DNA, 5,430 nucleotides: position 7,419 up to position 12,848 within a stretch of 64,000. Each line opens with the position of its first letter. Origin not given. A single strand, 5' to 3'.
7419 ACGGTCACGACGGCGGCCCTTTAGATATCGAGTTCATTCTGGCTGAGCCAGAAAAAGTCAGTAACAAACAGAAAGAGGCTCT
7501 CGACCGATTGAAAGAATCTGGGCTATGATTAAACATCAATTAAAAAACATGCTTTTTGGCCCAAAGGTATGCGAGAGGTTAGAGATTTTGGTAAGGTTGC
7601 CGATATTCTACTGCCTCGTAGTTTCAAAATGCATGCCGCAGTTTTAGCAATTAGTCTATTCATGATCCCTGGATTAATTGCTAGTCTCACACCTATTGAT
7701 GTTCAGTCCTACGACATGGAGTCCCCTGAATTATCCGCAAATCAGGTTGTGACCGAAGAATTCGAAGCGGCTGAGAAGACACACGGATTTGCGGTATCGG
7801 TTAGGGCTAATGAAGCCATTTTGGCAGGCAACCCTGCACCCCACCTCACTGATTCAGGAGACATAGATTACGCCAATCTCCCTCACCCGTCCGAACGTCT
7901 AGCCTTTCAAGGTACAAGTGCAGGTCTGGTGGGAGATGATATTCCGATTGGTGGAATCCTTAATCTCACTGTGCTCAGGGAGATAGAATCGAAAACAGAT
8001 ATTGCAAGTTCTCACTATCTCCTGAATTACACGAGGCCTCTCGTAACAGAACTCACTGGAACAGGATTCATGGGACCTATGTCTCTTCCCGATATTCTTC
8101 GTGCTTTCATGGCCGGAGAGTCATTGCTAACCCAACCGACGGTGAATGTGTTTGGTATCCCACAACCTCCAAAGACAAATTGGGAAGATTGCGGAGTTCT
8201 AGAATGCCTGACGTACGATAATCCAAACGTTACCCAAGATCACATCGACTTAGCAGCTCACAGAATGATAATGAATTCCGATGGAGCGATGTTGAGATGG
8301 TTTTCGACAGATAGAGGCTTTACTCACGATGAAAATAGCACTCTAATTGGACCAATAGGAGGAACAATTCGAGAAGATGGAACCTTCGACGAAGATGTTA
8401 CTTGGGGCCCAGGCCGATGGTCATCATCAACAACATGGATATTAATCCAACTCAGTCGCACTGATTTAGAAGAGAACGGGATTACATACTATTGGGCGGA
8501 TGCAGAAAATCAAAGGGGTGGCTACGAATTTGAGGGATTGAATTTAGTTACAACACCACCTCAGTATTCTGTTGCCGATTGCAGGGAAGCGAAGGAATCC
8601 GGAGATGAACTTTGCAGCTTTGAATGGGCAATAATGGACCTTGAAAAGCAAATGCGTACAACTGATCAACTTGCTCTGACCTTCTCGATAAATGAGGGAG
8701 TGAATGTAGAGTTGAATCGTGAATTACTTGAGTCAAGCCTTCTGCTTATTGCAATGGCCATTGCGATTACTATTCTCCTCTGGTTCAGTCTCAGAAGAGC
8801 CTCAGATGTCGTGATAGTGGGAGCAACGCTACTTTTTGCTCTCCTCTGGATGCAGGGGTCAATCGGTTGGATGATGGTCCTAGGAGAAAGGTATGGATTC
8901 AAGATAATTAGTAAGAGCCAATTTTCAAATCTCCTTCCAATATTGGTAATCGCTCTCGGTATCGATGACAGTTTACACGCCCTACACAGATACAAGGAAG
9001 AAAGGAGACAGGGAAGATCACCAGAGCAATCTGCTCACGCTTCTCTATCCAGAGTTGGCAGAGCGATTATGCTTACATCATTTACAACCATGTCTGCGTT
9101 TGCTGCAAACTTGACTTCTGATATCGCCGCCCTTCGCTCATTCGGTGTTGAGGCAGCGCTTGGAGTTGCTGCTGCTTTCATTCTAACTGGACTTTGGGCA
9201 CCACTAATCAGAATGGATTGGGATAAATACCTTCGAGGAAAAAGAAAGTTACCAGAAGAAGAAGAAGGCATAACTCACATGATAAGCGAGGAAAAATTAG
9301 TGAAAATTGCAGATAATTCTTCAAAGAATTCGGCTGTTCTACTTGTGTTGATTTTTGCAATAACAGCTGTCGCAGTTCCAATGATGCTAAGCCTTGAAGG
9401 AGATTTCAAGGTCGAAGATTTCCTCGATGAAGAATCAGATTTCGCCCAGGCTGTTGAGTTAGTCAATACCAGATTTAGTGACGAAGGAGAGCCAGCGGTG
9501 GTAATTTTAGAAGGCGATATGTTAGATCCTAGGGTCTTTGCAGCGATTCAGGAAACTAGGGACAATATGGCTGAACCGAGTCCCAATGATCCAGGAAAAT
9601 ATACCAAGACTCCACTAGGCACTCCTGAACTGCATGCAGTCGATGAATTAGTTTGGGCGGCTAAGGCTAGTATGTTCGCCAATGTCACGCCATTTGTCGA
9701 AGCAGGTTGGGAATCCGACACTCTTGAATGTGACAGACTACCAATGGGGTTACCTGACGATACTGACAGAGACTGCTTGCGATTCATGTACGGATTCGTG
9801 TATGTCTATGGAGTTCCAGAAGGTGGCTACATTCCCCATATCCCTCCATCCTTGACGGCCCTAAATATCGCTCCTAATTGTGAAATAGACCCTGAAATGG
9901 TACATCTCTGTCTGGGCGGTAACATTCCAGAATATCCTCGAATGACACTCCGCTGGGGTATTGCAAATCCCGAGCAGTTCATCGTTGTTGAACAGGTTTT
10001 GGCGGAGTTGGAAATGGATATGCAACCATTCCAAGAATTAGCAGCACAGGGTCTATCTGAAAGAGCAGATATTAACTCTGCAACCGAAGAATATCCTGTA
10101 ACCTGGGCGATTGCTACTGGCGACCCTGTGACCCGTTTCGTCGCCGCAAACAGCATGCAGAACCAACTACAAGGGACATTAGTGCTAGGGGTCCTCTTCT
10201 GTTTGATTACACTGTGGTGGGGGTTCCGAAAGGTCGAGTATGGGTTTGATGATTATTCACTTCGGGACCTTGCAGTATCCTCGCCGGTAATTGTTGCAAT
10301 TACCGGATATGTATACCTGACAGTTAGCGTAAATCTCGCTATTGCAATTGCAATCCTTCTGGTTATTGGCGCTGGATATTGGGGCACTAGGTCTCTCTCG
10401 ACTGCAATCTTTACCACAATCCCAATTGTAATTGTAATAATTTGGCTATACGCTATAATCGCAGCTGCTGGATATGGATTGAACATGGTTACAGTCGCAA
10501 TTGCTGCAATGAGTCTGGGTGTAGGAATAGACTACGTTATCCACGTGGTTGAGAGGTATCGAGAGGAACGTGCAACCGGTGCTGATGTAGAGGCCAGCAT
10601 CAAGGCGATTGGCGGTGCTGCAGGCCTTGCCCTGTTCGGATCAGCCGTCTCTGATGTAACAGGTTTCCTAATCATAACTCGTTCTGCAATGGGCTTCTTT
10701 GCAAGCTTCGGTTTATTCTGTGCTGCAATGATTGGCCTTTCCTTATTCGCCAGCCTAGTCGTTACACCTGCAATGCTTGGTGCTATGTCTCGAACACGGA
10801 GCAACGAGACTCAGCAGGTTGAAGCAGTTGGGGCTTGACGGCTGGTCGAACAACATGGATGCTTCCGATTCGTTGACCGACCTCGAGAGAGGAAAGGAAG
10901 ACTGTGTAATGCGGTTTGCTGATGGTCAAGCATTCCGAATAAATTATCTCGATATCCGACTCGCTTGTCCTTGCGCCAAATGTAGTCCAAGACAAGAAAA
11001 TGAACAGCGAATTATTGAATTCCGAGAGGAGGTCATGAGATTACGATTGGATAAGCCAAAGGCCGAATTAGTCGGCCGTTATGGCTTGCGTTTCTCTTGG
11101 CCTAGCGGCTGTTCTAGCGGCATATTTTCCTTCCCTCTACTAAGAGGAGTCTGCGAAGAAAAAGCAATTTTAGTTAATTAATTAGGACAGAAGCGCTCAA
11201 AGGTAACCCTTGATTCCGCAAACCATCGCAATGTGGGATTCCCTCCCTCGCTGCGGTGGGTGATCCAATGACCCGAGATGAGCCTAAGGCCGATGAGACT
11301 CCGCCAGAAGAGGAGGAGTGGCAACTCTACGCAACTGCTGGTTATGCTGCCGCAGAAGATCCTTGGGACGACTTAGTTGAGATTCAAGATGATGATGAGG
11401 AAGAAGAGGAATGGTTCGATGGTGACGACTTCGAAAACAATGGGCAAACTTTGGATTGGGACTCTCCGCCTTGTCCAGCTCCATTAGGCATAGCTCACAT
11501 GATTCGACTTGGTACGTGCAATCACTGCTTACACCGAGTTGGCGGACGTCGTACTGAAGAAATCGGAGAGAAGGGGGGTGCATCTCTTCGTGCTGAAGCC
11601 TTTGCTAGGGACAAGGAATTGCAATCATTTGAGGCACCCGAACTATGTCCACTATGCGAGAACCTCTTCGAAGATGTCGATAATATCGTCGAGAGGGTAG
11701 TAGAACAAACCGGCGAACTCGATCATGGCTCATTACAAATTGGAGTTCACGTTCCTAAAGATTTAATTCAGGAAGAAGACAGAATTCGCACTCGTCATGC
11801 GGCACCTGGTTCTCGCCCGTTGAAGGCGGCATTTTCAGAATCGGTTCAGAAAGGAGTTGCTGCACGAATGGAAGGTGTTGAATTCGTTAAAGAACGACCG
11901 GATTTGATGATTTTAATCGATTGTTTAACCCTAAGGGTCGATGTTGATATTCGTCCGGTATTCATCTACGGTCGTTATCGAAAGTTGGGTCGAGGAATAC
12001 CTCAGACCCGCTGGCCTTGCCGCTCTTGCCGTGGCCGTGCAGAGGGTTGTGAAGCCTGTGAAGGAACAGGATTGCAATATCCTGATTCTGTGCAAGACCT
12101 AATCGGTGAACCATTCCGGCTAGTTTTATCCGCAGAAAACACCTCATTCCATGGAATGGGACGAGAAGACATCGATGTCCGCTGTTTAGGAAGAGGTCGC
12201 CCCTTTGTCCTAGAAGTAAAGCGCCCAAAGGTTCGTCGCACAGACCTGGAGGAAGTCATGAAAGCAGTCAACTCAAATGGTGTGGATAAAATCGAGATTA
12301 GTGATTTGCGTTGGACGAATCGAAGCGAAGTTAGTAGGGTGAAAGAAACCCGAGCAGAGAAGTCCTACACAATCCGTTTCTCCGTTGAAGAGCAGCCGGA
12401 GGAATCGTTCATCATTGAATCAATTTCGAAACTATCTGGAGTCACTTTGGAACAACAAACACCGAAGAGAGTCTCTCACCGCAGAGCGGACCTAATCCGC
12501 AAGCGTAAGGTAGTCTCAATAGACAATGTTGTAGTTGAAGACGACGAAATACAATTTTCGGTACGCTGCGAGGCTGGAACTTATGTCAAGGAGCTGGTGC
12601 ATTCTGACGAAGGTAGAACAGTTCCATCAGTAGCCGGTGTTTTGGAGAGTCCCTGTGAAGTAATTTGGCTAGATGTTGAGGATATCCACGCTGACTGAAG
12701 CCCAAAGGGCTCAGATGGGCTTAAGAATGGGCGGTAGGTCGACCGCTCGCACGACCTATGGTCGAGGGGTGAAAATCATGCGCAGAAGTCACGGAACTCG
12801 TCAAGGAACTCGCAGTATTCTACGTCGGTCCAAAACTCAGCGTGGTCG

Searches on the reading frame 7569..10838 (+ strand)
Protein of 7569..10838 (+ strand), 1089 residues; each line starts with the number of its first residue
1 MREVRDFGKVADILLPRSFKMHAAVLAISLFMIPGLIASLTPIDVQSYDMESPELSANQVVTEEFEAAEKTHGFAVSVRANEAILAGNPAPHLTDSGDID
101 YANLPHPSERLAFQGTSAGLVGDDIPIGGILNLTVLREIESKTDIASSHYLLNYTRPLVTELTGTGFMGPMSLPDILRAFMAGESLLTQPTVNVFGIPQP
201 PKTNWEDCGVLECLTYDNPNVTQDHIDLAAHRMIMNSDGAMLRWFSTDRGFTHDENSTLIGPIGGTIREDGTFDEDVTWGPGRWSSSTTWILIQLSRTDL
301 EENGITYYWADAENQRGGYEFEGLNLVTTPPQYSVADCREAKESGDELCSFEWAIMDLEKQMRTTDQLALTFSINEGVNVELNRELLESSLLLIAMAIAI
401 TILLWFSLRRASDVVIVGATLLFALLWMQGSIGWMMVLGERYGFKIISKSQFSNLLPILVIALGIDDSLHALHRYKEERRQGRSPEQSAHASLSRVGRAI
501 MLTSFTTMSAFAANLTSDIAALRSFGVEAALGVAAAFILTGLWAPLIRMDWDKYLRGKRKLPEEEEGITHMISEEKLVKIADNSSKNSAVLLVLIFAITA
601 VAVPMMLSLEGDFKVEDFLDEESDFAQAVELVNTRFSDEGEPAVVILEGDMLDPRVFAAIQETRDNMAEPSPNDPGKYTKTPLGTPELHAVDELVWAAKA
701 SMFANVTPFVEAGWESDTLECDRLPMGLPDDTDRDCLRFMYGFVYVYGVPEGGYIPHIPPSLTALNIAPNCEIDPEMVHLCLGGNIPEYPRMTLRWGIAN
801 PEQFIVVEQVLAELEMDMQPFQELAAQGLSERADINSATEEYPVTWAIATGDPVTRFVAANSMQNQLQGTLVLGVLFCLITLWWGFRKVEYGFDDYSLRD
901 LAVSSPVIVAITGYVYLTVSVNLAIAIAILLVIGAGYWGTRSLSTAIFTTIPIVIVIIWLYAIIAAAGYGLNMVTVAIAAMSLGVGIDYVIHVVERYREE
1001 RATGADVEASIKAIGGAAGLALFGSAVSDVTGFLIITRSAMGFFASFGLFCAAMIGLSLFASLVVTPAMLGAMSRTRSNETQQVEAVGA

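Call 72: search_protein_families(library=pfam, proteins=[window:7569-10838:+], max_evalue=0.00001)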
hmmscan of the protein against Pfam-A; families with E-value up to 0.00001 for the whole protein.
window:7569-10838:+ (1089 aa): 3 families
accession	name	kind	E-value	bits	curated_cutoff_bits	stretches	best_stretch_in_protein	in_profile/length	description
PF03176.21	MMPL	-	4e-21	75.8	20.5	2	391-538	146-289/333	MMPL family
PF02460.24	Patched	-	4.3e-13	49.7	23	1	411-540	25-146/156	Patched SSD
PF12349.14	Sterol-sensing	-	1.1e-12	48.5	22.3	1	435-541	21-126/153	Sterol-sensing domain of SREBP cleavage-activation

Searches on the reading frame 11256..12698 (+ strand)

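Call 72: search_protein_families(library=pfam, proteins=[window:11256-12698:+], max_evalue=0.00001)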
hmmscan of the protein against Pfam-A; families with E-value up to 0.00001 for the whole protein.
window:11256-12698:+ (480 aa): 2 families
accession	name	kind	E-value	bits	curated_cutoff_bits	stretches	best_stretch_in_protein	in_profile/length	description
PF21238.2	Pus10_C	-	6.3e-67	226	27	1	236-477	1-231/232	Pus10, C-terminal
PF22023.1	Pus10_THUMP_arc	-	7.3e-08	32.9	28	1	145-222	2-78/78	Pus10 THUMP domain, archaeal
